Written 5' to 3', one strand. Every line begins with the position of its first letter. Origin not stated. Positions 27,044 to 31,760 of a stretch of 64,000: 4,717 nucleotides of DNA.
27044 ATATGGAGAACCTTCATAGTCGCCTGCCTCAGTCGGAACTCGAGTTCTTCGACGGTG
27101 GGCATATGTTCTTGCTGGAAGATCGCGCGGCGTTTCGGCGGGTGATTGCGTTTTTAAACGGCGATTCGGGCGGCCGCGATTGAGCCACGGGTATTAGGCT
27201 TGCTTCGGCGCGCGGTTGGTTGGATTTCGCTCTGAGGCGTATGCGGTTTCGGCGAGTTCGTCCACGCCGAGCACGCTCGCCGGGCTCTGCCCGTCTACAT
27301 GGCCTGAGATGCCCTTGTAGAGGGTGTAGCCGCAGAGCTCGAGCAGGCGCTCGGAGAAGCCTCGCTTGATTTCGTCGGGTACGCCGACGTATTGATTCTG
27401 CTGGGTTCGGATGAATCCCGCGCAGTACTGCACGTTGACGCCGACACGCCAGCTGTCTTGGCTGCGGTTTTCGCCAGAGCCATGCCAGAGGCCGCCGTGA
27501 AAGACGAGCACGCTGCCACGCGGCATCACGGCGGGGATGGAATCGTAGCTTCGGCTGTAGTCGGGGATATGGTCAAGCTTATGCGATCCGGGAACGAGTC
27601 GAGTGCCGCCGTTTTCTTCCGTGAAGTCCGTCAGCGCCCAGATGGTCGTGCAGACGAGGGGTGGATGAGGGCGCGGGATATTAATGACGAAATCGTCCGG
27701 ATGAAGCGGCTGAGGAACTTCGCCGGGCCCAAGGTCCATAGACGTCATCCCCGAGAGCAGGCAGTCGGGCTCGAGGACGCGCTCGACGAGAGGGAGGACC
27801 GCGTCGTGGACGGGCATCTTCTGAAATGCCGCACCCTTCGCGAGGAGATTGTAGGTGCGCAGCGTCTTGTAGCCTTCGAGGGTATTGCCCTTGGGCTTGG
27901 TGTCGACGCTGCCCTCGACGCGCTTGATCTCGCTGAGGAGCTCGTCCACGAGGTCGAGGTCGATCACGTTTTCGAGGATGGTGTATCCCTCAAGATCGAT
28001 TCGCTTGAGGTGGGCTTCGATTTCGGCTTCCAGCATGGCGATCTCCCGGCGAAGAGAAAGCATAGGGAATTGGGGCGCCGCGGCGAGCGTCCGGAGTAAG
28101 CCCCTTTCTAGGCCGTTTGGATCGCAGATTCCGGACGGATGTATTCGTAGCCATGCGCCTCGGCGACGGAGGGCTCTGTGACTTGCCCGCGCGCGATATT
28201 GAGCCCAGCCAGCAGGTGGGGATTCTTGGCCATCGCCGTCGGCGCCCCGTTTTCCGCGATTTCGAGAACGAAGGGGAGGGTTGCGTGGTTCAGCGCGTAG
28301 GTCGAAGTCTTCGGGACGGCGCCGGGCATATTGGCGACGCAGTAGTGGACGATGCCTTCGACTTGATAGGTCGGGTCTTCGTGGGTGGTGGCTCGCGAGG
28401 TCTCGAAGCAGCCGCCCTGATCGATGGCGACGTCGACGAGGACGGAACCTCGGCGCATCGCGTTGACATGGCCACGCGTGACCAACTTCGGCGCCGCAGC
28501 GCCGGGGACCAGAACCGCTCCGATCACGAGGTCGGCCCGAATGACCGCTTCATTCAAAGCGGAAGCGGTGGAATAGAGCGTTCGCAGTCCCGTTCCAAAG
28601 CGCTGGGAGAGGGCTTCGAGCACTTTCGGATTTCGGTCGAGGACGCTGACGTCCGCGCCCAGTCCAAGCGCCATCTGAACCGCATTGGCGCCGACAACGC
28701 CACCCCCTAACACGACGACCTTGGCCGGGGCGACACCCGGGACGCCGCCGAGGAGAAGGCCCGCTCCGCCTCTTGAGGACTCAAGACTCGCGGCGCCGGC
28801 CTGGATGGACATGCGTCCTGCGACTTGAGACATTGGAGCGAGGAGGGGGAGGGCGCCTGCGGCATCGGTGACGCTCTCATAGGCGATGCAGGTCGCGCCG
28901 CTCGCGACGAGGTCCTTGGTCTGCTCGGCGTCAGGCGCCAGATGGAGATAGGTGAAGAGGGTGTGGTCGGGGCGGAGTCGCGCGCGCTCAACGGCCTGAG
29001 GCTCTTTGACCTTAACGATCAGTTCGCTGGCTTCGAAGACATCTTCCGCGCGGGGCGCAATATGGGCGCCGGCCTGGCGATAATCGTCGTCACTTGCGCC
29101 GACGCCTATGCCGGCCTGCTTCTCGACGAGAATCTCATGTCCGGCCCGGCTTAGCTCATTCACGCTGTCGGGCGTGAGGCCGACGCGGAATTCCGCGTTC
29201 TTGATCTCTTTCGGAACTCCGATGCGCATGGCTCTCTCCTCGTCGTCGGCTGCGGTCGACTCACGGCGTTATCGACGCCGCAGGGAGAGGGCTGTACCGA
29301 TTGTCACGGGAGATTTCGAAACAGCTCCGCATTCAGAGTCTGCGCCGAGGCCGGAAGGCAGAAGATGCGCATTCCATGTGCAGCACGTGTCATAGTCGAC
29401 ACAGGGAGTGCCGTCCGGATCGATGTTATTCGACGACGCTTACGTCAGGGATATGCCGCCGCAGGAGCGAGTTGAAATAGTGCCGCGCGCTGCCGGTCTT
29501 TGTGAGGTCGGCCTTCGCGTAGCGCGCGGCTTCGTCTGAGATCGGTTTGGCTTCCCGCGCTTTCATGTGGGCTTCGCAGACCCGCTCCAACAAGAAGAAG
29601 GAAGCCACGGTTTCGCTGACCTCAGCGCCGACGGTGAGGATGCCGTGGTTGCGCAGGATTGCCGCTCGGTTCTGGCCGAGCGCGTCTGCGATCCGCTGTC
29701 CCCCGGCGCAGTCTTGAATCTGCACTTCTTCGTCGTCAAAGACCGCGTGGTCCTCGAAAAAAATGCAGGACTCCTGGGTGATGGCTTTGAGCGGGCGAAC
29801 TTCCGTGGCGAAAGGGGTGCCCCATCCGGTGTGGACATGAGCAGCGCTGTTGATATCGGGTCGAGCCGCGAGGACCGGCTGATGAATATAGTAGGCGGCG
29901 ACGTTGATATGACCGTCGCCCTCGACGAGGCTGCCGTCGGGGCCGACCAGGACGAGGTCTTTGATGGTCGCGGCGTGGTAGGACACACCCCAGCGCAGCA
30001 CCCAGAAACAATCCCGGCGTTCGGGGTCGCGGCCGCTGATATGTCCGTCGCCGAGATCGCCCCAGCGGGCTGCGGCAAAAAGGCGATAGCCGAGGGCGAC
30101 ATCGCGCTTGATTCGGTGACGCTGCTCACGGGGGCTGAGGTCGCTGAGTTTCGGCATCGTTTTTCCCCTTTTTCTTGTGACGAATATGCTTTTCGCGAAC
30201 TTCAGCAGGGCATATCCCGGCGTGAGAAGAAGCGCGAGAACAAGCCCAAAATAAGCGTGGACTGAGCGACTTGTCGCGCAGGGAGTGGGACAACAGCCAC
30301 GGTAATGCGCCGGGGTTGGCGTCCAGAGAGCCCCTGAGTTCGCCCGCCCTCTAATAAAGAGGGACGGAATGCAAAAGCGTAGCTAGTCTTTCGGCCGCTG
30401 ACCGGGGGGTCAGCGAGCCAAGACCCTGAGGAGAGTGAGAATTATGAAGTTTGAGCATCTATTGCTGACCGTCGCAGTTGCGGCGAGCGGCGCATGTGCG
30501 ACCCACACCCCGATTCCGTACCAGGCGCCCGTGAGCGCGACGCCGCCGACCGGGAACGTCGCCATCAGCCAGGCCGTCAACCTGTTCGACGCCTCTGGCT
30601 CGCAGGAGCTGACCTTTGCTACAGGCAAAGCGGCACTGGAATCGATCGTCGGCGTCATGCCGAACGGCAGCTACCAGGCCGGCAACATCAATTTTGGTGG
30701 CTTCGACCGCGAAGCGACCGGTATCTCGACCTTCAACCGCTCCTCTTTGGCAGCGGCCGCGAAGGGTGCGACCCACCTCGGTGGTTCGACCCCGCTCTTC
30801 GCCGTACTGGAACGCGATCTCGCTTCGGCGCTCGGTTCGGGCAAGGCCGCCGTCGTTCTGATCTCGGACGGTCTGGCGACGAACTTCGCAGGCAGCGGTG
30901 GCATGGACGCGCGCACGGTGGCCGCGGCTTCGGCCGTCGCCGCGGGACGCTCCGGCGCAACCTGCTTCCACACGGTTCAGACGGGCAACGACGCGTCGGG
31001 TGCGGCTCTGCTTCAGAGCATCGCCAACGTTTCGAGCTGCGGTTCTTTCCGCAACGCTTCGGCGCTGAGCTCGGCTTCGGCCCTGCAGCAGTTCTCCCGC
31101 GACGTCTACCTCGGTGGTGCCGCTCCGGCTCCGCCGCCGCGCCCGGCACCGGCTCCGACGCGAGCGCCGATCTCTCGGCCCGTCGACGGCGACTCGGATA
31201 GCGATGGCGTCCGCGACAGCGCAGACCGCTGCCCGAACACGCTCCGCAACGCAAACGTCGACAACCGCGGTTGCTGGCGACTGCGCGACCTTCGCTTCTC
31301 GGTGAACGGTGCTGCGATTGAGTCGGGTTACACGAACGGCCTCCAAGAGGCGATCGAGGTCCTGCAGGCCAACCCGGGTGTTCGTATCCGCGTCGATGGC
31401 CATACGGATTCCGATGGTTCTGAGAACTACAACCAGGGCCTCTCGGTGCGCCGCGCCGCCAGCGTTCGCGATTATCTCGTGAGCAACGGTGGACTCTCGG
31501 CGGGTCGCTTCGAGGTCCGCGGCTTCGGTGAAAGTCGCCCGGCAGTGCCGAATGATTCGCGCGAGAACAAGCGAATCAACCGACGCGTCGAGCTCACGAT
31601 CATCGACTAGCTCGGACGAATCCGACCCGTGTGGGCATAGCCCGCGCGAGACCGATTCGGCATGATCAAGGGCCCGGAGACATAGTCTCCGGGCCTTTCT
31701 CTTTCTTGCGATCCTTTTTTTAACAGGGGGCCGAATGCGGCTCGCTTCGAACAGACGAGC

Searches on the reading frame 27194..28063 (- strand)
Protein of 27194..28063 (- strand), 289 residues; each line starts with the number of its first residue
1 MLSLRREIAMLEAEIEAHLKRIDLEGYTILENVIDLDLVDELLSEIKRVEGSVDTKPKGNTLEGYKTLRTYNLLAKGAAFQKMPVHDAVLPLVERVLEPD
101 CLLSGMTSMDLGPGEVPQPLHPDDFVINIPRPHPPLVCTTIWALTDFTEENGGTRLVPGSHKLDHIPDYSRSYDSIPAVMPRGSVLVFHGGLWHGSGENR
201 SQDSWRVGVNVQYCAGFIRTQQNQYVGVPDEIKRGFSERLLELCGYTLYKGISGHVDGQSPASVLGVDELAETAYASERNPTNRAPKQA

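Call 25: search_protein_families(library=pfam, proteins=[window:27194-28063:-], max_evalue=0.001)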
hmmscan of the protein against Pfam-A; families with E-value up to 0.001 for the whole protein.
window:27194-28063:- (289 aa): 1 family
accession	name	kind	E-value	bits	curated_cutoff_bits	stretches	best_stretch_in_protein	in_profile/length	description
PF05721.19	PhyH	-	1.1e-30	107.9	22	1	24-206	3-211/213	Phytanoyl-CoA dioxygenase (PhyH)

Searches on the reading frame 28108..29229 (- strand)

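Call 25: search_protein_families(library=pfam, proteins=[window:28108-29229:-], max_evalue=0.001)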
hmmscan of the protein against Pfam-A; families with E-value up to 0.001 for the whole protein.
window:28108-29229:- (373 aa): 8 families
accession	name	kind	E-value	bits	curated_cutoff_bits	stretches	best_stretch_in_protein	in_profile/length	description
PF01262.27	AlaDh_PNT_C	-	2.5e-83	279.1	23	1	141-352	1-213/214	Alanine dehydrogenase/PNT, C-terminal domain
PF05222.21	AlaDh_PNT_N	-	1.3e-47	161.9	30.4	1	4-137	1-136/136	Alanine dehydrogenase/PNT, N-terminal domain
PF07992.20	Pyr_redox_2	-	1e-06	28.9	26.1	1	108-213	91-187/291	Pyridine nucleotide-disulphide oxidoreductase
PF00070.33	Pyr_redox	-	2.5e-05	25.1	22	1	170-213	1-44/82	Pyridine nucleotide-disulphide oxidoreductase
PF01488.26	Shikimate_DH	-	4.6e-05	24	24.3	1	167-269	11-113/138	Shikimate / quinate 5-dehydrogenase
PF03446.21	NAD_binding_2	-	0.00011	22.7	21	1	171-267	2-92/161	NAD binding domain of 6-phosphogluconate dehydrogenase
PF02826.25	2-Hacid_dh_C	-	0.0003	20.6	25.1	1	168-268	36-127/178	D-isomer specific 2-hydroxyacid dehydrogenase, NAD binding domain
PF02737.24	3HCDH_N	-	0.00075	19.9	22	0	170-221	1-52/180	3-hydroxyacyl-CoA dehydrogenase, NAD binding domain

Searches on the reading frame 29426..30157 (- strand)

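Call 25: search_protein_families(library=pfam, proteins=[window:29426-30157:-], max_evalue=0.001)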
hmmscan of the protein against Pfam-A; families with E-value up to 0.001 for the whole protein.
window:29426-30157:- (243 aa): 1 family
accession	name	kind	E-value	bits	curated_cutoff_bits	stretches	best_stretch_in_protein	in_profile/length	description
PF00596.27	Aldolase_II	-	7.9e-35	120.8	22.2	1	19-197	2-182/183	Class II Aldolase and Adducin N-terminal domain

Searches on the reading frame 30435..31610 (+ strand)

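Call 25: search_protein_families(library=pfam, proteins=[window:30435-31610:+], max_evalue=0.001)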
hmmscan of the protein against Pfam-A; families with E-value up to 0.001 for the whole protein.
window:30435-31610:+ (391 aa): 1 family
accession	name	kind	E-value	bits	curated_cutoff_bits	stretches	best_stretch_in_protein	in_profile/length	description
PF00691.25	OmpA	-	7.6e-20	71.5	27.2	1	288-383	2-98/98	OmpA family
